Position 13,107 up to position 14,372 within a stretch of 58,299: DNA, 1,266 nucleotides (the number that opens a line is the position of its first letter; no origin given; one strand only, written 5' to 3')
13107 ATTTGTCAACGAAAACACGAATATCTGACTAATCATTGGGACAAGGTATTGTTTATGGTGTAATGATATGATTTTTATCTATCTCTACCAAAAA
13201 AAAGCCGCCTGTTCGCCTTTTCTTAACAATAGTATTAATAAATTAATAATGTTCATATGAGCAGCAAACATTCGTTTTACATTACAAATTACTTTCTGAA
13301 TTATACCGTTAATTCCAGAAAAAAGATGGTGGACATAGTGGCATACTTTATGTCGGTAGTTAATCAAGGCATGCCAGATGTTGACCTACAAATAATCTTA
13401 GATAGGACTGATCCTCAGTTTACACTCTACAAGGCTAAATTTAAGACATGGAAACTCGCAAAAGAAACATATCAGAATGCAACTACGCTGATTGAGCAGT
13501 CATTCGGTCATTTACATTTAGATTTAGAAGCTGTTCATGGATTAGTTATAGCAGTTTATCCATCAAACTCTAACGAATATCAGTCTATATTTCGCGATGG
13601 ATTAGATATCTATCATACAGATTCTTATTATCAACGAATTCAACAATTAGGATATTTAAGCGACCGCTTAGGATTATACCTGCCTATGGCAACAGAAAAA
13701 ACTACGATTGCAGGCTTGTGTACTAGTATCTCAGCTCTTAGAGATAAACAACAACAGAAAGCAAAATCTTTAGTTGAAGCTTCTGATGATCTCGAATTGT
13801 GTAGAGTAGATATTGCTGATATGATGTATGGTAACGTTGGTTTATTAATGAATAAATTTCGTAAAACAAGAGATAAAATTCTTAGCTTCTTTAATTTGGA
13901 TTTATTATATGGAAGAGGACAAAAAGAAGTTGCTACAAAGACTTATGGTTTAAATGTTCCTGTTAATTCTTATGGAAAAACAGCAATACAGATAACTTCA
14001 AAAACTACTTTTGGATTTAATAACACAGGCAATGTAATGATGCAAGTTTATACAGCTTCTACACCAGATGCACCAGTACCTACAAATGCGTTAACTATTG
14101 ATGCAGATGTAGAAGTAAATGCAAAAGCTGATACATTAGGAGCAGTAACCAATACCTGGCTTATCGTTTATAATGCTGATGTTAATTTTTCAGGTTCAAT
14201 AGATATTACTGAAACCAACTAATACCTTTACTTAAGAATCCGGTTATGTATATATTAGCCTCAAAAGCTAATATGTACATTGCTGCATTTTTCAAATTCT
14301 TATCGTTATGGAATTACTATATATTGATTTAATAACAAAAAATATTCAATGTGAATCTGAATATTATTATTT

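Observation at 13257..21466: Candidate undescribed system: orphan protein + six tandem MELLYID-family paralogues + translationally coupled NYN RNase in one AT-rich operon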

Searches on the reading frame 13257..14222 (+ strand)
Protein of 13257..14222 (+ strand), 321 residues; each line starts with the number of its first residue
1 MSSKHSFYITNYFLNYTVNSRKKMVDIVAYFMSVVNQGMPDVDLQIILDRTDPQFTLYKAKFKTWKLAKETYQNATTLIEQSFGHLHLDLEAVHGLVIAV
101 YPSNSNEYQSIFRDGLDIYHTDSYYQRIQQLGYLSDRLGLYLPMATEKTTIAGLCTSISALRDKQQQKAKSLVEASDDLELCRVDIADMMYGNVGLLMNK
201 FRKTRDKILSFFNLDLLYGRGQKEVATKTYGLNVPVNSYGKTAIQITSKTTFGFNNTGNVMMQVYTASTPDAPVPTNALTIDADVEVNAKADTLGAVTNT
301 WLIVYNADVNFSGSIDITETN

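Call 3: search_protein_families(library=pfam, proteins=[window:13257-14222:+], max_evalue=1)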
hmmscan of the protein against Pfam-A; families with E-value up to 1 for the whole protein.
window:13257-14222:+ (321 aa): 1 family
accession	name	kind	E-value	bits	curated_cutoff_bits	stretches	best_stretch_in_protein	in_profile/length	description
PF21400.3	Ndc10_N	-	0.022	15.4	23.8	1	48-106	12-71/119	Ndc10 N-terminal domain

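Call 4: search_protein_families(library=padloc, proteins=[window:13257-14222:+], max_evalue=1)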
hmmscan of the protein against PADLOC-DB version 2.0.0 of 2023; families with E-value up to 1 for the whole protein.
window:13257-14222:+ (321 aa): 0 families

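Call 5: search_protein_families(library=ncbifam, proteins=[window:13257-14222:+], max_evalue=1)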
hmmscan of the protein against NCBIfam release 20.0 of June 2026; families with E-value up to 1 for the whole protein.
window:13257-14222:+ (321 aa): 0 families

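Call 9: search_protein_families(library=phrogs, proteins=[window:13257-14222:+], max_evalue=1)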
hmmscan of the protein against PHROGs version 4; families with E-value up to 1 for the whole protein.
window:13257-14222:+ (321 aa): 0 families

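Call 20: find_homologous_proteins(query=window:13257-14222:+, max_evalue=0.001)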
Query window:13257-14222:+ (321 aa): 5 proteins with E <= 0.001 among 1393 candidates.
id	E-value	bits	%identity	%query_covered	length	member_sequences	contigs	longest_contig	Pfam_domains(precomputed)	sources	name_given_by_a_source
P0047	3.9e-200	682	95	100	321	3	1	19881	-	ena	-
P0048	1.4e-132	460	63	99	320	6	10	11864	-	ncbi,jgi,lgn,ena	-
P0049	4.4e-129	448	62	99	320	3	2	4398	-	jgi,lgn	-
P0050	8.1e-129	448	63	99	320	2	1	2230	-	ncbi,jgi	jgi:hypothetical protein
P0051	4.1e-125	435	61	99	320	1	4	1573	-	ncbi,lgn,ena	-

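Call 23: find_encoding_contigs(protein=P0048, flank=10000, max_places=4)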
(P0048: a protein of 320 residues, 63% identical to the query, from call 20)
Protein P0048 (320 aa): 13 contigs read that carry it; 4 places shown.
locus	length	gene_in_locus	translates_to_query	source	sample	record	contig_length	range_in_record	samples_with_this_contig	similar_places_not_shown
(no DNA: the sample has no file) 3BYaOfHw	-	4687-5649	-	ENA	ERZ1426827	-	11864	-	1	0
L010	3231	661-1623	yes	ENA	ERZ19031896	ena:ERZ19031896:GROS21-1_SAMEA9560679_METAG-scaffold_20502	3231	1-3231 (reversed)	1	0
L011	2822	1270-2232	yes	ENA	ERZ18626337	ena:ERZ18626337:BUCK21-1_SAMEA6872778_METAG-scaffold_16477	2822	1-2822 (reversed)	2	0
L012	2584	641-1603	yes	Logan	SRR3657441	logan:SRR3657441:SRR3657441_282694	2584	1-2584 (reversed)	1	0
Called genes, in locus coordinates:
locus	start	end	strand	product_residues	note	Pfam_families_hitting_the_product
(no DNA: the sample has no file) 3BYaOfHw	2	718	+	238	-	?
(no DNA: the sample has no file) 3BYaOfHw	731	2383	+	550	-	PF00083:Sugar_tr, PF07690:MFS_1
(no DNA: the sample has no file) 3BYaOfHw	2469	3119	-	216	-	PF02163:Peptidase_M50 (weak)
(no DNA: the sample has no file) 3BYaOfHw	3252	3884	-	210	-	-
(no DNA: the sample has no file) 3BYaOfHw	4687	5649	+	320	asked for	-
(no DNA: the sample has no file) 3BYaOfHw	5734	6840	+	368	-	-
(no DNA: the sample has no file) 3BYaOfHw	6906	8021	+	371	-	-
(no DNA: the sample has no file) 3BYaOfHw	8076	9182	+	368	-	-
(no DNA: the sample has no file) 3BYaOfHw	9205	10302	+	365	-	-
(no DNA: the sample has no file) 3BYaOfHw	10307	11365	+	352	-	-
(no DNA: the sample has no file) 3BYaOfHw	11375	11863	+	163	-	?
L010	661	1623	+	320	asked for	-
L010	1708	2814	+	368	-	-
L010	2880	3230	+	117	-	?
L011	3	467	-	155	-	?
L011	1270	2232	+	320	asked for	-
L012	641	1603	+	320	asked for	-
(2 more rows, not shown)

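Call 48: search_solved_structures(query=window:13257-14222:+, max_evalue=10)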
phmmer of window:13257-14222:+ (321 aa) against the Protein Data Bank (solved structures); distinct sequences matched with E-value up to 10: 4.
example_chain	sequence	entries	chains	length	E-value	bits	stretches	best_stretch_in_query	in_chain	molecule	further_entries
9yp0_A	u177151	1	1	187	0.059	16.2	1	56-119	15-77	HC34 WT apo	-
9ynm_A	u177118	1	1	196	0.66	12.8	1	57-116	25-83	Dokki_15 WT apo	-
9ynl_A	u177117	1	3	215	0.76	12.6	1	57-116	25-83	Dokki_15 C100A complex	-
5k34_A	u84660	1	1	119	1.2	11.9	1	84-126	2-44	Ankyrin-repeat protein B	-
